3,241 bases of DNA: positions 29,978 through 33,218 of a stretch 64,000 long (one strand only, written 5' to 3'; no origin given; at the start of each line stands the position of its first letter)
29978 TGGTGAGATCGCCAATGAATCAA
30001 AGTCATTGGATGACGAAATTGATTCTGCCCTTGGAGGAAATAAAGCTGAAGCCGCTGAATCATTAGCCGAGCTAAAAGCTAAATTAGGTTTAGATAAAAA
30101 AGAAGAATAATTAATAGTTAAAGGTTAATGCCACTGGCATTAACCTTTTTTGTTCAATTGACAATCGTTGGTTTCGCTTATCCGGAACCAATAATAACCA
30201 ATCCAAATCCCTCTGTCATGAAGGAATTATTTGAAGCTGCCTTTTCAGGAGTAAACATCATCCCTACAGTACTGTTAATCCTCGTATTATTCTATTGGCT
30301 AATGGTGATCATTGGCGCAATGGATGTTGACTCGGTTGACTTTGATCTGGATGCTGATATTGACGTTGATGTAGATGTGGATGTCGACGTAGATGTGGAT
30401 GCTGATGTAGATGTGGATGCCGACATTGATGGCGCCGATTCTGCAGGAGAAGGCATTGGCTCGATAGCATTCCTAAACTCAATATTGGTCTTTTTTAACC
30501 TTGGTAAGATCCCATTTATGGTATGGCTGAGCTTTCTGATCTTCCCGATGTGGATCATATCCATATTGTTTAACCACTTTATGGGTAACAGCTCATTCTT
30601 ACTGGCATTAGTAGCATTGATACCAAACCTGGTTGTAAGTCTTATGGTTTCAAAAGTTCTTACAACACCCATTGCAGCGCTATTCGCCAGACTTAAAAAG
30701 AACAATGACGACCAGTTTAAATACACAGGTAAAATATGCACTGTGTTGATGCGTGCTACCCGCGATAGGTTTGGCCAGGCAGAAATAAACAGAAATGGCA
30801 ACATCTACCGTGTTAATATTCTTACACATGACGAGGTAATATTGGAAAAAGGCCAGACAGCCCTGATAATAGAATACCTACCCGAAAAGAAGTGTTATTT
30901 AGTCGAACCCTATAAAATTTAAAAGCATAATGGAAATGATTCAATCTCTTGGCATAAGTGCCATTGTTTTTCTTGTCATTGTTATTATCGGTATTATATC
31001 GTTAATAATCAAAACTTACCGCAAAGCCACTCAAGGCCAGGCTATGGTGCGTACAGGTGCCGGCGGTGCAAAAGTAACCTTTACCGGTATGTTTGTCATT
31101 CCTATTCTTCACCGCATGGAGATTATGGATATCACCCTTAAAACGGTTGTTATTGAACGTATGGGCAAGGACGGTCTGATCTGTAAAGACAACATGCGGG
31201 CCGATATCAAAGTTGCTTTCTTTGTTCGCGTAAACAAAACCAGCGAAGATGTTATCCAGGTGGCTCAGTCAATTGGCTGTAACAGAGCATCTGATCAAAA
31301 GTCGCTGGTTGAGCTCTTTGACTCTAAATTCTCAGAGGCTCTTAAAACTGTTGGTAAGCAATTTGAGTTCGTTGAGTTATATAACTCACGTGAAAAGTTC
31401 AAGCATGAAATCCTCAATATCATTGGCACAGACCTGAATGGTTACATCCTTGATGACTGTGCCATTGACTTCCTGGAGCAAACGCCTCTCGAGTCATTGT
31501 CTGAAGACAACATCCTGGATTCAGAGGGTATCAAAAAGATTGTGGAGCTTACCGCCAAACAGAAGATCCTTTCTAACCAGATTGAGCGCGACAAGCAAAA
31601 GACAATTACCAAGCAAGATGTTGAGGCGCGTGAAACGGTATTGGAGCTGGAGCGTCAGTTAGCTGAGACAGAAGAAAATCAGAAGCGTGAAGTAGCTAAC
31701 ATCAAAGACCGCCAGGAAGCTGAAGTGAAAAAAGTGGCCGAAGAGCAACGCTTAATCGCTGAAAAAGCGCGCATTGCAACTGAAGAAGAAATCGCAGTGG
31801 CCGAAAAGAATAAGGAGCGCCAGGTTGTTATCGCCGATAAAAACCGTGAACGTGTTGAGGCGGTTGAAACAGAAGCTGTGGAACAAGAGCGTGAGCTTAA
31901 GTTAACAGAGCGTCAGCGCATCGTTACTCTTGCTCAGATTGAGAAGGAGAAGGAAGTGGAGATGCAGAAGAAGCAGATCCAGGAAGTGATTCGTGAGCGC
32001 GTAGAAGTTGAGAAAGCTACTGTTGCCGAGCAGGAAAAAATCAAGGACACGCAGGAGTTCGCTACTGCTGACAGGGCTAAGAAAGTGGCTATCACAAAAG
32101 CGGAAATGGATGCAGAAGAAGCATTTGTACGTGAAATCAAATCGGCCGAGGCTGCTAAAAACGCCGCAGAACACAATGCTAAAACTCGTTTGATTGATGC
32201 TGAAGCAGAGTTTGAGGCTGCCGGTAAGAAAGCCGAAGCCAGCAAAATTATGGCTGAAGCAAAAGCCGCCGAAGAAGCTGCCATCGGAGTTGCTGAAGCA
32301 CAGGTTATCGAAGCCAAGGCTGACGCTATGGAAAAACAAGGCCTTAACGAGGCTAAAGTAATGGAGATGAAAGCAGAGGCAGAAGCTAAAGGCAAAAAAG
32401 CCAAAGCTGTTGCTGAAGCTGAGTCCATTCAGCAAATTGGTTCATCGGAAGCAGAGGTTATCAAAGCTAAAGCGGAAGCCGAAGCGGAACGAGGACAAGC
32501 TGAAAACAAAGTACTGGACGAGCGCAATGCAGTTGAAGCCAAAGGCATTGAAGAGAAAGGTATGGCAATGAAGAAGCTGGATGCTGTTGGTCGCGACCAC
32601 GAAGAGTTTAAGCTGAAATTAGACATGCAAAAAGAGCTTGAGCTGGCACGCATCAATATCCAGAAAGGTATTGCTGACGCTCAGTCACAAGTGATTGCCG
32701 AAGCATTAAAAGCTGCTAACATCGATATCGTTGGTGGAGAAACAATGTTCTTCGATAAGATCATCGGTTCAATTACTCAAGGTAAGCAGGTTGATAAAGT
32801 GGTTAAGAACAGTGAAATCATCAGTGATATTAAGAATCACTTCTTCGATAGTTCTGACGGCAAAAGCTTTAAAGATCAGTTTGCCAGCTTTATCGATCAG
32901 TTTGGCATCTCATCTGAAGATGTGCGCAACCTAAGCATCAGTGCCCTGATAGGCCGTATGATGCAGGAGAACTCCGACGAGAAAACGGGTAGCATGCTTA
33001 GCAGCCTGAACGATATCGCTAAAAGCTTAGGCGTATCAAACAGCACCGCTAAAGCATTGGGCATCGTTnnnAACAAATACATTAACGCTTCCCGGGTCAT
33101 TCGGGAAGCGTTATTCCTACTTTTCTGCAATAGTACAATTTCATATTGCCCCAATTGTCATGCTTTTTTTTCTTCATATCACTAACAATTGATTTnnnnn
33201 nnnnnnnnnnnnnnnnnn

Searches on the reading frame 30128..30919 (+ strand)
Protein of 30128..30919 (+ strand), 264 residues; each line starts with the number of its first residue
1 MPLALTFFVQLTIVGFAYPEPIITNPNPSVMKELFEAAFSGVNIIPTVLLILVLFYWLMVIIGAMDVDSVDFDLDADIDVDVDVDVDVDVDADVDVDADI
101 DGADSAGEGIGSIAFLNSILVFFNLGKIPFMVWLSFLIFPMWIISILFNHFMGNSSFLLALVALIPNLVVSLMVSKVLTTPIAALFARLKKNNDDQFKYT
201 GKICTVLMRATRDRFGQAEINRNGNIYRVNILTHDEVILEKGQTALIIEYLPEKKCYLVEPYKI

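Call 5: search_protein_families(library=padloc, proteins=[window:30128-30919:+], max_evalue=0.01)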
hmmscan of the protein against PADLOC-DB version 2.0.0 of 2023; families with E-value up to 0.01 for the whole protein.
window:30128-30919:+ (264 aa): 0 families

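Call 6: search_protein_families(library=pfam, proteins=[window:30128-30919:+], max_evalue=0.01)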
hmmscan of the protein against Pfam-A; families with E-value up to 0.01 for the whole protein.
window:30128-30919:+ (264 aa): 0 families

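Call 7: search_protein_families(library=ncbifam, proteins=[window:30128-30919:+], max_evalue=0.01)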
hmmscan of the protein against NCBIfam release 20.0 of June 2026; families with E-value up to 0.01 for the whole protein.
window:30128-30919:+ (264 aa): 0 families

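Call 16: search_protein_families(library=pfam, proteins=[window:30128-30919:+], max_evalue=10)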
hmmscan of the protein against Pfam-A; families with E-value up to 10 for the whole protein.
window:30128-30919:+ (264 aa): 2 families
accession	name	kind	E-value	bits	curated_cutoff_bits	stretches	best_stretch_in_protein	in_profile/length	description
PF14155.11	DUF4307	-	0.12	12.7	27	1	48-112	13-78/111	Domain of unknown function (DUF4307)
PF21001.2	YqiJ_N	-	0.14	12.8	23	1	48-173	10-113/116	Inner membrane protein YqiJ, N-terminal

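Call 31: search_protein_families(library=pfam, alignment_id=A4, max_evalue=0.1)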
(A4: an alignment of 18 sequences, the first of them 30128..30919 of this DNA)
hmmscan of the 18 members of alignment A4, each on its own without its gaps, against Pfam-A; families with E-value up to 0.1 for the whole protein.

A. member 1, window:30128-30919:+ (264 aa): 0 families

B. families by the number of members that match (of 18 scanned): 4 families
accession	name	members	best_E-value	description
PF21001.2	YqiJ_N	12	1.1e-08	Inner membrane protein YqiJ, N-terminal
PF01957.25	NfeD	4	0.0025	NfeD-like C-terminal, partner-binding domain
PF22807.2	TrAA12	1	0.013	TrAA12-like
PF05354.17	Phage_attach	1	0.09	Phage Head-Tail Attachment protein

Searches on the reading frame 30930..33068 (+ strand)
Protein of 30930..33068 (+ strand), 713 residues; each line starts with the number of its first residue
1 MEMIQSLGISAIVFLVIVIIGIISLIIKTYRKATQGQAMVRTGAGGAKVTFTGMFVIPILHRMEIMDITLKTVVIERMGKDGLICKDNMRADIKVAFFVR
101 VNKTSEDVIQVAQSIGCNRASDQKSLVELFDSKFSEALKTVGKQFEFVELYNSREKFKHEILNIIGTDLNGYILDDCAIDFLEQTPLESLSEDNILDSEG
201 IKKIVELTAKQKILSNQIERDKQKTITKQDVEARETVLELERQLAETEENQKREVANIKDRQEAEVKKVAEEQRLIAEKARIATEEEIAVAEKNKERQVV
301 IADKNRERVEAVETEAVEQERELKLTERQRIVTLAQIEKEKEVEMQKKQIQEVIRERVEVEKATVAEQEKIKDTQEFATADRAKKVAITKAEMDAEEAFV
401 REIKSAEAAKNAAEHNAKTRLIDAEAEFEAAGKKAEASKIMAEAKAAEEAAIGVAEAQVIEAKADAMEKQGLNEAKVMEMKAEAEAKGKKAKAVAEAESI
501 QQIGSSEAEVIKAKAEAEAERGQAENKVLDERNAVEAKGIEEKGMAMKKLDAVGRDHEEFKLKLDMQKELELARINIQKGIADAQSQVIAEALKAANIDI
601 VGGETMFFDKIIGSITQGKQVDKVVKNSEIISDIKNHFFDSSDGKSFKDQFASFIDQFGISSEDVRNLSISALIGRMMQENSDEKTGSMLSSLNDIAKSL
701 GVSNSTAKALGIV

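Call 5: search_protein_families(library=padloc, proteins=[window:30930-33068:+], max_evalue=0.01)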
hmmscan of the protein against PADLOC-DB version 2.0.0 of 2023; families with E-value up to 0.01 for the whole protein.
window:30930-33068:+ (713 aa): 0 families

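Call 6: search_protein_families(library=pfam, proteins=[window:30930-33068:+], max_evalue=0.01)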
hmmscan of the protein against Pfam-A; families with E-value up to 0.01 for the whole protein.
window:30930-33068:+ (713 aa): 0 families

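Call 7: search_protein_families(library=ncbifam, proteins=[window:30930-33068:+], max_evalue=0.01)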
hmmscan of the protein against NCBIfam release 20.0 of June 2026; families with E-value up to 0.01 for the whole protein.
window:30930-33068:+ (713 aa): 0 families

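Call 16: search_protein_families(library=pfam, proteins=[window:30930-33068:+], max_evalue=10)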
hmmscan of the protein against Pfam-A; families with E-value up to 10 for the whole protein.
window:30930-33068:+ (713 aa): 1 family
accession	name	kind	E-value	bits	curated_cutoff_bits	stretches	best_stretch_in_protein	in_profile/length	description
PF10668.15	Phage_terminase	-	0.4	10.9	22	1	692-707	24-39/67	Phage terminase small subunit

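Call 29: search_solved_structures(query=A3, max_evalue=1, show_alignments=1)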
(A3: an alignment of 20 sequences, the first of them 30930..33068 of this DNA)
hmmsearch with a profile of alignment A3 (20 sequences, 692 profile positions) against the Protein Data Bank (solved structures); distinct sequences matched with E-value up to 1: 1.
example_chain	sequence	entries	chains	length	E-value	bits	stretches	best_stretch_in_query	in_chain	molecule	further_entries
8z5g_A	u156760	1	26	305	0.0019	19.9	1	364-472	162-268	Protein QmcA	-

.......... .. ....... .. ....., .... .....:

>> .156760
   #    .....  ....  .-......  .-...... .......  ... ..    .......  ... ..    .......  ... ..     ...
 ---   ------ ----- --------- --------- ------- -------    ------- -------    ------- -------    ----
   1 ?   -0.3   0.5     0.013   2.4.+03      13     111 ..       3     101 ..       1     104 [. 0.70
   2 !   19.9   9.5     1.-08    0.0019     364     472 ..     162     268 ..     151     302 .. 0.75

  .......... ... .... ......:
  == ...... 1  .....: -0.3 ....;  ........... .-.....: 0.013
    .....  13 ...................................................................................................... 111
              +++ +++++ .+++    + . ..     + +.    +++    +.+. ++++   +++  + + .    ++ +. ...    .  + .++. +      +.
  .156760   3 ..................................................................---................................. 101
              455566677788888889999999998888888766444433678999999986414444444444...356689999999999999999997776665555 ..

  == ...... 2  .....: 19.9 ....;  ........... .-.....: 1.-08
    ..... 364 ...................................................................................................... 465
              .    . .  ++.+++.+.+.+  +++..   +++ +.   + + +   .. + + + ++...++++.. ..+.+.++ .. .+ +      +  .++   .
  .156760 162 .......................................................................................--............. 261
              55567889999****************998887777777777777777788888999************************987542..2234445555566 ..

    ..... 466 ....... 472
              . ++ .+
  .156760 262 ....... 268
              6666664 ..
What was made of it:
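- Tried and rejected: PDB profile search with the flotillin alignment: only a weak QmcA hit (call 29).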

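Call 30: search_protein_families(library=pfam, alignment_id=A3, max_evalue=0.1)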
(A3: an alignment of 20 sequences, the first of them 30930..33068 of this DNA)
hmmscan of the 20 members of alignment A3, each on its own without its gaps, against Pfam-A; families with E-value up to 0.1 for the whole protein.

A. member 1, window:30930-33068:+ (713 aa): 0 families

B. families by the number of members that match (of 20 scanned): 2 families
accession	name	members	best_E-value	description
PF01145.31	Band_7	1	0.00026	SPFH domain / Band 7 family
PF05014.21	Nuc_deoxyrib_tr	1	0.053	Nucleoside 2-deoxyribosyltransferase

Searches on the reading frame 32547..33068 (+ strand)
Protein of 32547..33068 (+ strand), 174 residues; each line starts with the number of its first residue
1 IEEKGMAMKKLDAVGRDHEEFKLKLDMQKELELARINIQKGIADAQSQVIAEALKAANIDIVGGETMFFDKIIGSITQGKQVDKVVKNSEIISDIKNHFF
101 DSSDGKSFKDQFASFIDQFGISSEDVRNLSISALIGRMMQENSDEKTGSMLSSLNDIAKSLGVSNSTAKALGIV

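Call 93: find_homologous_proteins(query=window:32547-33068:+, max_evalue=0.001)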
Query window:32547-33068:+ (174 aa): 95 proteins with E <= 0.001 among 219 candidates.
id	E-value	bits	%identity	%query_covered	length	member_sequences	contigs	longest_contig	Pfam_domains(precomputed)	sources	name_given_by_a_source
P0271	1.6e-85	303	84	100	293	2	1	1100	-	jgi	-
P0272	5.9e-70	252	72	100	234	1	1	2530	-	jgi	jgi:hypothetical protein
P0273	1.2e-63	232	67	100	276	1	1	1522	-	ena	-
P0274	1.7e-54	202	57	99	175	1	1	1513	-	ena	-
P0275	1.8e-53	199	59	95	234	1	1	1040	-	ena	-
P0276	2.8e-53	198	53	99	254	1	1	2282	-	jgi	-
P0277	1.9e-51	192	56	95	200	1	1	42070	-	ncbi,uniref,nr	ncbi:hypothetical protein [Pontibacter sp. BAB1700]|uniref:hypothetical protein n=1 Tax=Pontibacter 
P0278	2.3e-51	192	59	94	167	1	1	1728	-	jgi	jgi:hypothetical protein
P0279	1.5e-50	189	57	98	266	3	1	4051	-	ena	-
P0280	1.7e-50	189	57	98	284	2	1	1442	-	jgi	jgi:hypothetical protein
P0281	1.9e-50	189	56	98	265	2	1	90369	-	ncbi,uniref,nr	ncbi:hypothetical protein [Hymenobacter sp. AT01-02]|uniref:hypothetical protein n=1 Tax=Hymenobacte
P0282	4.5e-50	188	56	98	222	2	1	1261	-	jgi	jgi:hypothetical protein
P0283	9.4e-48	180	56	91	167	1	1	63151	-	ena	-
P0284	1.4e-47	180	52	99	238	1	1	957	-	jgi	jgi:uncharacterized membrane protein YqiK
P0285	5.0e-46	175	53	95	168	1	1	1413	-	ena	-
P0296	2.2e-43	166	52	100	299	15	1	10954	-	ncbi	ncbi:MAG: flotillin family protein, partial [Clostridium paraputrificum]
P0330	1.9e-38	150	47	93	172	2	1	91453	-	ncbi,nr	ncbi:MAG: hypothetical protein IPK15_05515 [Verrucomicrobia bacterium]|nr:hypothetical protein [Verr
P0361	3.7e-25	107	58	56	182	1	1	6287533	-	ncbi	-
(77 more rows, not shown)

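Call 94: find_encoding_contigs(protein=P0361, flank=8000, max_places=1)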
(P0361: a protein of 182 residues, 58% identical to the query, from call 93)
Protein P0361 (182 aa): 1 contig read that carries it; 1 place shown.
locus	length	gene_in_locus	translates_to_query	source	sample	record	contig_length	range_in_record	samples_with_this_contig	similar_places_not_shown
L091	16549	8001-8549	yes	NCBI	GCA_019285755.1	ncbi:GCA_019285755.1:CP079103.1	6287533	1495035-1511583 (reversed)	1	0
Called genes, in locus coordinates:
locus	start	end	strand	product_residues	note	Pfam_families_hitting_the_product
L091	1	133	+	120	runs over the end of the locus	PF14322:SusD-like_3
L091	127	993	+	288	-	PF07980:SusD_RagB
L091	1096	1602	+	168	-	PF03372:Exo_endo_phos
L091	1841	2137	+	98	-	-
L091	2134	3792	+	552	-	PF18942:DUF5689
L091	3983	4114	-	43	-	-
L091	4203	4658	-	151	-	PF12844:HTH_19, PF01381:HTH_3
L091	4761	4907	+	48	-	PF22550:CesT_Tir_1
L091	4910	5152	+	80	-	PF22550:CesT_Tir_1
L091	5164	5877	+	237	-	PF04012:PspA_IM30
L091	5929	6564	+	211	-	-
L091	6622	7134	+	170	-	PF01145:Band_7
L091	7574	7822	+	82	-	-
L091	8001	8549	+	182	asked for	-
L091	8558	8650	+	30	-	-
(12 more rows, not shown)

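Call 95: find_encoding_contigs(protein=P0296, flank=8000, max_places=1)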
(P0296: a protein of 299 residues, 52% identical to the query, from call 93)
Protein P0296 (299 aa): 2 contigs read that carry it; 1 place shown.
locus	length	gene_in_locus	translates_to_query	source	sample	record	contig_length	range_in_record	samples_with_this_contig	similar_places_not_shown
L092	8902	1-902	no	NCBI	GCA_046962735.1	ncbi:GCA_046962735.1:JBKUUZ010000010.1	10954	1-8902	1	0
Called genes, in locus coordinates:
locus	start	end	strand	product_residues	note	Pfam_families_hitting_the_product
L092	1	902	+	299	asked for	?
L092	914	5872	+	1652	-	PF12458:DUF3686, PF13401:AAA_22 (faint), PF25472:DUF7902, PF00004:AAA (faint)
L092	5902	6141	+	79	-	-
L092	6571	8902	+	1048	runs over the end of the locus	PF19407:DUF5979 (faint), PF24547:DUF7601, PF17802:SpaA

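Call 96: find_encoding_contigs(protein=P0330, flank=8000, max_places=1)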
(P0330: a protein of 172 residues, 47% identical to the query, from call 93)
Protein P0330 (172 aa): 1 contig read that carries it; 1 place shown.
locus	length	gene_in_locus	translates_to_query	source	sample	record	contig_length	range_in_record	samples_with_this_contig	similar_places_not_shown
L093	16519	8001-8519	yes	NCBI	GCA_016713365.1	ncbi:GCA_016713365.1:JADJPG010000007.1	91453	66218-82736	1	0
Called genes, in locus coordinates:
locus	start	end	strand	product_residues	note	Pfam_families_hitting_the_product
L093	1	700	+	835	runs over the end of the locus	PF07090:GATase1_like (faint)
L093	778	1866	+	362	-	PF00437:T2SSE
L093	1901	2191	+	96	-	-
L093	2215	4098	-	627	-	PF04290:DctQ, PF06808:DctM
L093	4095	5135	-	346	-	PF03480:DctP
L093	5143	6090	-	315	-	PF16811:TAtT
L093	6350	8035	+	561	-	-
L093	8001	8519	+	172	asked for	-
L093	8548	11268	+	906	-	PF12458:DUF3686, PF25472:DUF7902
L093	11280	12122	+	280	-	-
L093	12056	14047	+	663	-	PF00004:AAA (weak), PF07728:AAA_5 (faint), PF13401:AAA_22 (faint)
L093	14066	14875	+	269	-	-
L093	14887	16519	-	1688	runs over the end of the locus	PF12951:PATR (weak)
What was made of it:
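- Homologs of the flotillin C-terminal region sit directly upstream of the ATPase in 3 of 3 sampled places, including a Firmicute MAG (calls 93-96).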
